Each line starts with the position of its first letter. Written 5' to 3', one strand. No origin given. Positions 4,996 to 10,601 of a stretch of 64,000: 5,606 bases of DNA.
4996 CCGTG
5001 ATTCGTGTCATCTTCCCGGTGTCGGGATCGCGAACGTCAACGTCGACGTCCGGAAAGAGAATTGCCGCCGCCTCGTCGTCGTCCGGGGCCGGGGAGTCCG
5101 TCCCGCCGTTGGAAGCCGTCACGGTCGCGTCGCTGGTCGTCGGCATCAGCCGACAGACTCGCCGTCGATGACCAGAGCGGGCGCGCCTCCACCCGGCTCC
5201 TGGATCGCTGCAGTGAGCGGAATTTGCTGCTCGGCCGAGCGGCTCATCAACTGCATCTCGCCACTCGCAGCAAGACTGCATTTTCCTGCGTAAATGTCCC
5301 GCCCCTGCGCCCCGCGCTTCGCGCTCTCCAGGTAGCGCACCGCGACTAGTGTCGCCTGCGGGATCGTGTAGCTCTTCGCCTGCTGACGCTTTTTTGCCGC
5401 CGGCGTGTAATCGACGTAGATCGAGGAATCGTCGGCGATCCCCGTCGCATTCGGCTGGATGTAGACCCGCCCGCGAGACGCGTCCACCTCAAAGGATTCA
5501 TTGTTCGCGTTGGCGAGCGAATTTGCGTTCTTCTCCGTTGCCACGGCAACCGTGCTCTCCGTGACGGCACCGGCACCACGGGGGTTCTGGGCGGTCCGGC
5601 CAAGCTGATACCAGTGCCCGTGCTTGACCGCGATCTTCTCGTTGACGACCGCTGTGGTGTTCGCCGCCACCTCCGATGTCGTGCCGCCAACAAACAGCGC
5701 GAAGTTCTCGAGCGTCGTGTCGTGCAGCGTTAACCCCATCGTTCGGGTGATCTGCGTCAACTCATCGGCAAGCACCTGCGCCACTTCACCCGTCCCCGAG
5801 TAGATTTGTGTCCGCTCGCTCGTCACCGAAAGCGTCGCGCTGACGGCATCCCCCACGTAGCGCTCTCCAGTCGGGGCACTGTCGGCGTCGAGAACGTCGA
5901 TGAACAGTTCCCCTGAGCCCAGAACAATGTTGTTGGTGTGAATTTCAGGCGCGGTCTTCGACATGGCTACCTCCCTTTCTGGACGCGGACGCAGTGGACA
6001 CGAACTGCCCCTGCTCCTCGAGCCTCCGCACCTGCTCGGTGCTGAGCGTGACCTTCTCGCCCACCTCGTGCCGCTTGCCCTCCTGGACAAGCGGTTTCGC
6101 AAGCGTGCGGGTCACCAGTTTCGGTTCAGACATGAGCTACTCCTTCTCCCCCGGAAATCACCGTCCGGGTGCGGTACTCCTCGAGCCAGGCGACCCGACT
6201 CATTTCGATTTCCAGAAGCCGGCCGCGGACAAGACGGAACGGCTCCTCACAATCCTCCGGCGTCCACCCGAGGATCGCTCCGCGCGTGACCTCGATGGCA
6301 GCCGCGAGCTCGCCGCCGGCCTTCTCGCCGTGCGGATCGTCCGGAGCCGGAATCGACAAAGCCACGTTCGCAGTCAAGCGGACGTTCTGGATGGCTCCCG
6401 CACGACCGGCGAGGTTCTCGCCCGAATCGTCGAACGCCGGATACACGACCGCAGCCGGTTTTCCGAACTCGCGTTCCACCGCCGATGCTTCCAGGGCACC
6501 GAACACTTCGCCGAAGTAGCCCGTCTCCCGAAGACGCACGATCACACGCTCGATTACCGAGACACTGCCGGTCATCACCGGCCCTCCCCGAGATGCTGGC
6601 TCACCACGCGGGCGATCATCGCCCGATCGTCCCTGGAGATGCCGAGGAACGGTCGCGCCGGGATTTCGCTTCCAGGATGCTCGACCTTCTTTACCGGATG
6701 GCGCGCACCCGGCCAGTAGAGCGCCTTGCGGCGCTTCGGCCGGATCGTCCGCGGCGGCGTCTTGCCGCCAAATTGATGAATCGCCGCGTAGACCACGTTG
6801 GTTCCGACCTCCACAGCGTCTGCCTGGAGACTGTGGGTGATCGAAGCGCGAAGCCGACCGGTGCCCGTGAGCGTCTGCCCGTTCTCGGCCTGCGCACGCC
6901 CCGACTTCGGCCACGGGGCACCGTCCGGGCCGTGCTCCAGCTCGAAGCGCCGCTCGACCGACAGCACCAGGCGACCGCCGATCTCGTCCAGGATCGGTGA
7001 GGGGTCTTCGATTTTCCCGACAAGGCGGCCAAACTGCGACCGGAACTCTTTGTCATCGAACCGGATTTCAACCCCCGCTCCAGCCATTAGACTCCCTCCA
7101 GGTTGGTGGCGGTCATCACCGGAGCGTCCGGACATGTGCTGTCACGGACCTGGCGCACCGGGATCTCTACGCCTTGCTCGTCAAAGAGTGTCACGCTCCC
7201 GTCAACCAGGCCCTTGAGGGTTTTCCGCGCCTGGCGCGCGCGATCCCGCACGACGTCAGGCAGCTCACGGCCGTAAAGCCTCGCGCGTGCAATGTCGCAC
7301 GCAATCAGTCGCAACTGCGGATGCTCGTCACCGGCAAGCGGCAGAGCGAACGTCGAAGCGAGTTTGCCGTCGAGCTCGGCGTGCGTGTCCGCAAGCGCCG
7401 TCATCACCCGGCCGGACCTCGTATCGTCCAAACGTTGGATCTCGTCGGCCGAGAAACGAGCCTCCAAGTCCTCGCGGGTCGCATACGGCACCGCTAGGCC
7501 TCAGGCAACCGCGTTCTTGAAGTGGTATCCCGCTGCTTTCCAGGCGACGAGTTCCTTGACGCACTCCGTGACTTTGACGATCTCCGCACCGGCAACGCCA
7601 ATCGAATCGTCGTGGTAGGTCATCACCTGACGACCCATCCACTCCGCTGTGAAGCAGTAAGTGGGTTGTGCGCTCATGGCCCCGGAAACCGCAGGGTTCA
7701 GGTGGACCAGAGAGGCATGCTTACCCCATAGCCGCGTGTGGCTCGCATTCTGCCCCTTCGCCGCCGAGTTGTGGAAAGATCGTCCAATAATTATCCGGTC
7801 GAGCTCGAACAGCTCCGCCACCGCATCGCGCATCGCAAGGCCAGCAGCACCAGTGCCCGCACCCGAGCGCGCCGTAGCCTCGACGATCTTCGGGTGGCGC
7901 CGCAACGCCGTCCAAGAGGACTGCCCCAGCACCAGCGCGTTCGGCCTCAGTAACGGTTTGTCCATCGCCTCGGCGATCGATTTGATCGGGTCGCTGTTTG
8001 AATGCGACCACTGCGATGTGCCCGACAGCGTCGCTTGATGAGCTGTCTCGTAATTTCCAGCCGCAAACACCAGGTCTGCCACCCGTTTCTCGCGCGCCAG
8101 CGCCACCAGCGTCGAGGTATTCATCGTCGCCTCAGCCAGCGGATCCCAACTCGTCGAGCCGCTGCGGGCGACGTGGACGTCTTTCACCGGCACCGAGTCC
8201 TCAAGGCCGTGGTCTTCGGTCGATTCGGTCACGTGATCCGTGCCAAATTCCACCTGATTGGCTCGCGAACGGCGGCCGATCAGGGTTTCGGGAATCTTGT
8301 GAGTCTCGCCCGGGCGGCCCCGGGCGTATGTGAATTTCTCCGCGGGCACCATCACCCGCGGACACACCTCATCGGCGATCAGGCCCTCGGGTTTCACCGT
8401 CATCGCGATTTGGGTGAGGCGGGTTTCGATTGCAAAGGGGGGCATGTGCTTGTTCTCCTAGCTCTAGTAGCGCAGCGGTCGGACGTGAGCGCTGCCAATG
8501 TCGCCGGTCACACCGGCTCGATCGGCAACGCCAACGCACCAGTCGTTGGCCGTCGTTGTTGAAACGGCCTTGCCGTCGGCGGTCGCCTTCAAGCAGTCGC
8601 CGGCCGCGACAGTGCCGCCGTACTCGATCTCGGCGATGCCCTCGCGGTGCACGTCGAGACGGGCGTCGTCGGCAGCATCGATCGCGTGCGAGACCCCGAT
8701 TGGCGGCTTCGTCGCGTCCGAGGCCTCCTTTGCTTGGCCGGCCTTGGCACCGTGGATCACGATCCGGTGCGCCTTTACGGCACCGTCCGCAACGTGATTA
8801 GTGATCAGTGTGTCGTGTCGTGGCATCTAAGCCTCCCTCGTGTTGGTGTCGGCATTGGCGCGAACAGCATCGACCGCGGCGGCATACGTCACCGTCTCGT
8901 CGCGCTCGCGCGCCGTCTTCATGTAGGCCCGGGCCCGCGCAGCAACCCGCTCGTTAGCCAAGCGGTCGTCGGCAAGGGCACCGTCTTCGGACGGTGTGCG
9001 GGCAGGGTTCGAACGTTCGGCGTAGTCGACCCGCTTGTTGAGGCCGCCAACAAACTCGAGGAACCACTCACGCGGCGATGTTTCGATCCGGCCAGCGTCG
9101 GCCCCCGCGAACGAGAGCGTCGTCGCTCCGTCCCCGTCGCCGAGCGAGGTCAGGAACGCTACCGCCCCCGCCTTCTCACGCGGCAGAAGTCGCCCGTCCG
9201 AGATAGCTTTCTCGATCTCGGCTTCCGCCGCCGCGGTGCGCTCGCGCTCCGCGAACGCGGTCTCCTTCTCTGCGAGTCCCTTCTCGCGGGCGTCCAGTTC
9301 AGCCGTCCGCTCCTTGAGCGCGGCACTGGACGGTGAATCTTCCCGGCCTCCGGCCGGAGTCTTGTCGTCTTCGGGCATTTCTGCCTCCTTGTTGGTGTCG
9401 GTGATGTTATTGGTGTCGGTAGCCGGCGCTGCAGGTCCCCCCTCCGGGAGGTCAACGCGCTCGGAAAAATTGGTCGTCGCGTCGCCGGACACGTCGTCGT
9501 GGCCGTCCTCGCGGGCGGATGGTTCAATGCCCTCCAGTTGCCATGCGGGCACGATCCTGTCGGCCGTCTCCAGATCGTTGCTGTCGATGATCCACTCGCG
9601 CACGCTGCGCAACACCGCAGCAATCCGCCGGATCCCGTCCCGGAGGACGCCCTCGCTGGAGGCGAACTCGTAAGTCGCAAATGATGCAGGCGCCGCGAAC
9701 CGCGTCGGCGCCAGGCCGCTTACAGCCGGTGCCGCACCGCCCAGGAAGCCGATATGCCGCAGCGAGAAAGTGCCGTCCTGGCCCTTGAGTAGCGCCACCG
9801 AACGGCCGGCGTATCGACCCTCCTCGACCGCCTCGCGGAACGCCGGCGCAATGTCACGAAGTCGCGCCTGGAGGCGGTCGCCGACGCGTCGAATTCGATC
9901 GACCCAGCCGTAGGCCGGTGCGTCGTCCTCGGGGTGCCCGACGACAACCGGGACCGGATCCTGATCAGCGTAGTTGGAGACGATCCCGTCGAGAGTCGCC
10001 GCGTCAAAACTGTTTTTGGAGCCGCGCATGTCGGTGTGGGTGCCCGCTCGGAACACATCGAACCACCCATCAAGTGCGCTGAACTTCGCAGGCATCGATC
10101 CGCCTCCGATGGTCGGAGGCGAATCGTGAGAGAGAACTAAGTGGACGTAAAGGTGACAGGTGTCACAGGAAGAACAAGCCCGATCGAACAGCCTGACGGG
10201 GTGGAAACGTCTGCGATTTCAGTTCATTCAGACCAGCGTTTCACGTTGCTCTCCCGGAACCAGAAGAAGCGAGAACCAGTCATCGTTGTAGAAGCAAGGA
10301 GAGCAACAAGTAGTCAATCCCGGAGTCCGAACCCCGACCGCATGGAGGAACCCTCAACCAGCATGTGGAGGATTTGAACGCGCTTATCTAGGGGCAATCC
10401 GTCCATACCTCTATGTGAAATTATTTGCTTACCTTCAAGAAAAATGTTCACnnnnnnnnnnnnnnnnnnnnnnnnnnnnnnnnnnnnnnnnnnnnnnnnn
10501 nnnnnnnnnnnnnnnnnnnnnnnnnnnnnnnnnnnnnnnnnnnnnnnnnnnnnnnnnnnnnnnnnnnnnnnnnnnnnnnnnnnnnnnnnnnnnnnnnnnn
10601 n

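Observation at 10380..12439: Low-GC two-gene island behind the prophage repressor: unknown 239-aa protein coupled to an XRE-HTH::ImmA/IrrE peptidase fusion (candidate novel lysogen-expressed defence/TA-like module)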

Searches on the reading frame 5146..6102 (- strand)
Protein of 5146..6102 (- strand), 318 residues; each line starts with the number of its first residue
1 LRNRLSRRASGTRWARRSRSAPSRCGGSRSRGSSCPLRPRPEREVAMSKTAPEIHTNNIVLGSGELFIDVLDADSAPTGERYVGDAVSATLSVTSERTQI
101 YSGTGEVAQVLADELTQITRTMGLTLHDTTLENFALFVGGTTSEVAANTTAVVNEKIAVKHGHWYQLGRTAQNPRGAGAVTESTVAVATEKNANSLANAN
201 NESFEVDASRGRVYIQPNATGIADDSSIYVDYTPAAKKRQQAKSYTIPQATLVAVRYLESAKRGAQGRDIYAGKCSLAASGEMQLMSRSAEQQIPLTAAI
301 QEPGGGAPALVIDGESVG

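Call 44: search_protein_families(library=pfam, proteins=[window:5146-6102:-], max_evalue=0.1)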
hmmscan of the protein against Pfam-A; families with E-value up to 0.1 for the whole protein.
window:5146-6102:- (318 aa): 0 families

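Call 78: search_protein_families(library=phrogs, proteins=[window:5146-6102:-], max_evalue=0.001)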
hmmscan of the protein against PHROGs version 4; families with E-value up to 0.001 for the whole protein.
window:5146-6102:- (318 aa): 1 family
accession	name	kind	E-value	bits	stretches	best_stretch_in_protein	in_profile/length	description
phrog_807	-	tail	1.4e-27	97.8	1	56-300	4-234/256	major tail protein with Ig-like domain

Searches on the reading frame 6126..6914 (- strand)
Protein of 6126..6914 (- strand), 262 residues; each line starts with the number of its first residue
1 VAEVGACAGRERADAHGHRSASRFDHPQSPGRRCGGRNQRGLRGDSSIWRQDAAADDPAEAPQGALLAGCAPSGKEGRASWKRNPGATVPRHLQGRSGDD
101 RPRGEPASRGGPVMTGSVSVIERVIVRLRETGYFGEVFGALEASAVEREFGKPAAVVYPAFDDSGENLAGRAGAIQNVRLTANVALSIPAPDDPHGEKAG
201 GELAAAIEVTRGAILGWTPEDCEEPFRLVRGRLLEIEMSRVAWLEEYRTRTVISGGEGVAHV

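Call 78: search_protein_families(library=phrogs, proteins=[window:6126-6914:-], max_evalue=0.001)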
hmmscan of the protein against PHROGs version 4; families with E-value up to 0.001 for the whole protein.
window:6126-6914:- (262 aa): 1 family
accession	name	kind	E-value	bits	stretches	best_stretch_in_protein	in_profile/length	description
phrog_209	-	head and packaging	2e-15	58.1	1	118-254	4-144/163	portal protein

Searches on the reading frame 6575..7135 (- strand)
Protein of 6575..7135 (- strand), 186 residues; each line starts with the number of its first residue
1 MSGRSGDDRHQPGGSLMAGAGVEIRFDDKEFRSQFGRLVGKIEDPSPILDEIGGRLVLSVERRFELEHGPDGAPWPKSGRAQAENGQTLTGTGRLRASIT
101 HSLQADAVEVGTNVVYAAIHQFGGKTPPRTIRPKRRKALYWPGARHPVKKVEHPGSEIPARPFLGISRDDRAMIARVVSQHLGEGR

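Call 78: search_protein_families(library=phrogs, proteins=[window:6575-7135:-], max_evalue=0.001)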
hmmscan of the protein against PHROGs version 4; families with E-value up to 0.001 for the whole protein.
window:6575-7135:- (186 aa): 2 families
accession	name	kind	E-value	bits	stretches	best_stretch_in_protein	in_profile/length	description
phrog_26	-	connector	2.1e-39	136.8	1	15-184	71-228/321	tail completion or Neck1 protein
phrog_222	-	connector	0.00045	21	0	112-167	152-180/276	tail completion or Neck1 protein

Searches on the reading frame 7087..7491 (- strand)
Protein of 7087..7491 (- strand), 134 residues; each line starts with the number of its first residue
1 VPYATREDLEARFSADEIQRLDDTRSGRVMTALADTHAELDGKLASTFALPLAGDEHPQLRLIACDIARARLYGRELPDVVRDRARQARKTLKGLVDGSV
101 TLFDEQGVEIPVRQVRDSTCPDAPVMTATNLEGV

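Call 78: search_protein_families(library=phrogs, proteins=[window:7087-7491:-], max_evalue=0.001)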
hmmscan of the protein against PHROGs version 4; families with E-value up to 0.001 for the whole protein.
window:7087-7491:- (134 aa): 1 family
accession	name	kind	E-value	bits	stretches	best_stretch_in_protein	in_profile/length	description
phrog_195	-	connector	1.4e-24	88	1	1-102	163-271/386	head-tail adaptor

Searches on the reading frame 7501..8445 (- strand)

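Call 3: search_protein_families(library=pfam, proteins=[window:7501-8445:-], max_evalue=0.01)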
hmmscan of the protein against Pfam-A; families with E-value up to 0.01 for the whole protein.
window:7501-8445:- (314 aa): 1 family
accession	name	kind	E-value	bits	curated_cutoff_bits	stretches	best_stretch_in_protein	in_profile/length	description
PF03864.22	Phage_cap_E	-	8.6e-05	22.2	22.9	1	134-197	150-220/329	Phage major capsid protein E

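Call 6: search_protein_families(library=phrogs, proteins=[window:7501-8445:-], max_evalue=0.01)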
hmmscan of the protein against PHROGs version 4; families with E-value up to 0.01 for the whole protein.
window:7501-8445:- (314 aa): 2 families
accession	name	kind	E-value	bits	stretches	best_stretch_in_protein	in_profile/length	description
phrog_1005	-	head and packaging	1.4e-78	265.4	1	3-314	9-315/315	major head protein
phrog_29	-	head and packaging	4.5e-06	27.1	1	134-206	181-252/439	major head protein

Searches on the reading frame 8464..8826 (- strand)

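Call 6: search_protein_families(library=phrogs, proteins=[window:8464-8826:-], max_evalue=0.01)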
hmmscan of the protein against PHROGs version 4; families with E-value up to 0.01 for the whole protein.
window:8464-8826:- (120 aa): 1 family
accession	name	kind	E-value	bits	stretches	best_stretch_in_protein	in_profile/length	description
phrog_673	-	head and packaging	6.4e-23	83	1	6-116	19-129/260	head scaffolding protein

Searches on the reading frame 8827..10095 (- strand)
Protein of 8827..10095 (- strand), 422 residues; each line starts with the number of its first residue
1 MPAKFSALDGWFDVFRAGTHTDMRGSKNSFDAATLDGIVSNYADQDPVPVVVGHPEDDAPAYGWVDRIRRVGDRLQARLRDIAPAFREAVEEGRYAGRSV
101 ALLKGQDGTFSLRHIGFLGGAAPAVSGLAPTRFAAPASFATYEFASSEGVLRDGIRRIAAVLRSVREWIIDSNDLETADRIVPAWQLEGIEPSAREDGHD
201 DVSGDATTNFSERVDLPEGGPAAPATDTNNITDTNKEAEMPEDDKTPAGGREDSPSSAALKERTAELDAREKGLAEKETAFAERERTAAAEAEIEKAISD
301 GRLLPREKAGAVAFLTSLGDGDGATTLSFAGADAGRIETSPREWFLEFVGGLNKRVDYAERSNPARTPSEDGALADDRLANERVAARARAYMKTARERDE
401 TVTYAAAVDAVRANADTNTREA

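Call 3: search_protein_families(library=pfam, proteins=[window:8827-10095:-], max_evalue=0.01)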
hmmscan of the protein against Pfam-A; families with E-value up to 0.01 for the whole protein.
window:8827-10095:- (422 aa): 0 families

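Call 6: search_protein_families(library=phrogs, proteins=[window:8827-10095:-], max_evalue=0.01)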
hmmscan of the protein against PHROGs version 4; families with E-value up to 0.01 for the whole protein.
window:8827-10095:- (422 aa): 4 families
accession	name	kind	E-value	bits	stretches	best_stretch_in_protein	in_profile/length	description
phrog_976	-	head and packaging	1e-73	250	1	11-418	33-399/415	head maturation protease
phrog_38425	-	unknown function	4.2e-05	24.1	1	32-125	23-128/333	-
phrog_328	-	head and packaging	0.0016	19.1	0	263-314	229-274/339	head maturation protease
phrog_22924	-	unknown function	0.003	18.8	0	258-313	30-85/163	-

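Call 30: find_related_loci(query=window:8827-10095:-, collection=viral_contigs, flank=6000)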
Query window:8827-10095:- (422 aa) in viral_contigs; peptide patterns used: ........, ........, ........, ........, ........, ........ (x = any residue, [..] = any of these).
19 stretches matched a pattern, but none encodes a relative of the query by tblastn (E <= 1e-3).

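Call 31: search_dna_similar(query=window:8827-10095:-, collection=phages, mode=protein, max_rows=12)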
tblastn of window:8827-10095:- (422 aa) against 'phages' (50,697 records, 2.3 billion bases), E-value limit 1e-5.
Records with a match: 71; places in all: 71; records where one place covers at least 80% of the query: 50.
Best place of each record, by identity: <60% 71.
By first word of the organism name: Pseudomonas 27; Burkholderia 13; Nodularia 9; Stenotrophomonas 4; Ralstonia 3; Rhodobacter 3; Escherichia 2; Rhizobium 2; Synechococcus 2; Chromohalobacter 1; and 5 more.
By host as written in the record: Pseudomonas aeruginosa 16; - 9; Burkholderia sp. 7; Nodularia spumigena KAC65 4; Nodularia spumigena kac68 3; Pseudomonas aeruginosa PAO1 (ATCC 15692) 2; Burkholderia thailandensis 2; Stenotrophomonas maltophilia 2; and 22 more.
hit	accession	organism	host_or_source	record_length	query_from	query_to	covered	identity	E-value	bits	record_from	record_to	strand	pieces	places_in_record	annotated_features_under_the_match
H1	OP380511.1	Chromohalobacter phage YPCBV-1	-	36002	12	393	91%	32.1%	3e-31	132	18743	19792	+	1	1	peptidase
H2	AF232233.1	Pseudomonas phage B3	Pseudomonas aeruginosa PAO1 (ATCC 15692)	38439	12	397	91%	31.4%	8e-31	131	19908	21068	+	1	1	protease | scaffolding protein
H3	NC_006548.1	Pseudomonas phage B3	Pseudomonas aeruginosa PAO1 (ATCC 15692)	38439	12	397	91%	31.4%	8e-31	131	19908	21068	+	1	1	head maturation protease (x2)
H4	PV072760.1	Burkholderia phage vB_PR2c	Burkholderia sp.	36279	8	363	84%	33.8%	7e-45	172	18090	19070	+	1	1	hypothetical protein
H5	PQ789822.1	Burkholderia phage vB_D1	Burkholderia sp.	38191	8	363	84%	33.8%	7e-45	172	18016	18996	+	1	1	hypothetical protein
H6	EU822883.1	Burkholderia phage KS10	-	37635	8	361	84%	34.0%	3e-42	165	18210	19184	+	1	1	gp28 | gp29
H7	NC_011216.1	Burkholderia phage KS10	Burkholderia cenocepacia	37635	8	361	84%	34.0%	3e-42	165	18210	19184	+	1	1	head maturation protease (x2)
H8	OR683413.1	Pseudomonas phage Rashabar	Pseudomonas aeruginosa 37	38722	12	397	91%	31.1%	2e-32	135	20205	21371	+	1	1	hypothetical protein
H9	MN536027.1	Pseudomonas phage vB_Pae-SS2019XII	Pseudomonas aeruginosa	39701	12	397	91%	31.1%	2e-32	135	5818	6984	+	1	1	peptidase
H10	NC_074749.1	Pseudomonas phage vB_Pae-SS2019XII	Pseudomonas aeruginosa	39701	12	397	91%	31.1%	2e-32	135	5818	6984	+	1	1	peptidase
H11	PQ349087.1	Pseudomonas phage vB_PaeS_AV002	Pseudomonas aeruginosa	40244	12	397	91%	31.1%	2e-32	135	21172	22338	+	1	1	hypothetical protein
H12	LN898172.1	Pseudomonas phage vB_PaeS_PM105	Pseudomonas aeruginosa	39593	12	397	91%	31.0%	3e-28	123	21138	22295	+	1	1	PM105_35: putative protease protein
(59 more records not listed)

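Call 33: get_annotated_region(hit=H3, flank=5000)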
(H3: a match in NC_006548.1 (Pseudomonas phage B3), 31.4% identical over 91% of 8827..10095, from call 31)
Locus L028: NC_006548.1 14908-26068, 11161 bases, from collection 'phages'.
description: Pseudomonas phage B3, complete genome.
organism: Pseudomonas phage B3 (NCBI taxid 151599)
taxonomy: Viruses; Duplodnaviria; Heunggongvirae; Uroviricota; Caudoviricetes; Beetrevirus; Beetrevirus B3
host: Pseudomonas aeruginosa PAO1 (ATCC 15692); source: -; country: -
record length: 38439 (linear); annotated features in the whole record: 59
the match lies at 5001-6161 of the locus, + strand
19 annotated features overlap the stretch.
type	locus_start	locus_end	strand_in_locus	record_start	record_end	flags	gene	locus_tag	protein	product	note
CDS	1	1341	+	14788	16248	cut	-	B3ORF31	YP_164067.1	terminase family protein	similar to phage Mu gp28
CDS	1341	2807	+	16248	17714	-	-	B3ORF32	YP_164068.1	portal protein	similar to phage Mu gp29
CDS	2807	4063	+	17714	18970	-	-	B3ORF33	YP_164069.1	minor head protein and DNA pilot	similar to phage Mu gp30, possible head assembly protein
CDS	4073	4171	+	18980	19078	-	-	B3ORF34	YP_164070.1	hypothetical protein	-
CDS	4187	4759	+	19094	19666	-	-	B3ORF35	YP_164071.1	tail completion or Neck1 protein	similar to phage Mu G protein, possible head-tail joining protein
CDS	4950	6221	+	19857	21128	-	-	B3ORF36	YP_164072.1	head maturation protease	similar to phage BcepMu protease protein BcepMu32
CDS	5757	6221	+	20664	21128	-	-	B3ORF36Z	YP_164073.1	head maturation protease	similar to phage BcepMu scaffolding protein BcepMu33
CDS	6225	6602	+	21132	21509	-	-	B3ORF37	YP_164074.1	head scaffolding protein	-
CDS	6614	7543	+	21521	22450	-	-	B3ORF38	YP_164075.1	major head protein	similar to phage BcepMu capsid protein BcepMu34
CDS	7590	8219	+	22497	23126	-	-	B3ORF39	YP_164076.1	hypothetical protein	-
CDS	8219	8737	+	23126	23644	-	-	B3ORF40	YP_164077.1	head-tail adaptor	similar to phage Mu gp36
CDS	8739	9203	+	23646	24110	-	-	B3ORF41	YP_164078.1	portal protein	-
CDS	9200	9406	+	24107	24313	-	-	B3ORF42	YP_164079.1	hypothetical protein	-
CDS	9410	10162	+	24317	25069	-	-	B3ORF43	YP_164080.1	major tail protein with Ig-like domain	similar to phage Sti3 tail sheath protein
CDS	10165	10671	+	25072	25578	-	-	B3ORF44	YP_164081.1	tail assembly chaperone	-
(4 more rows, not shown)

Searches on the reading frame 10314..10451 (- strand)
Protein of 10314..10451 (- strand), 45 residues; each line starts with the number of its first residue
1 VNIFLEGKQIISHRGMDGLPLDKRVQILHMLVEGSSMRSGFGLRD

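Call 44: search_protein_families(library=pfam, proteins=[window:10314-10451:-], max_evalue=0.1)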
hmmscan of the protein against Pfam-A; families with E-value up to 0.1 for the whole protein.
window:10314-10451:- (45 aa): 0 families
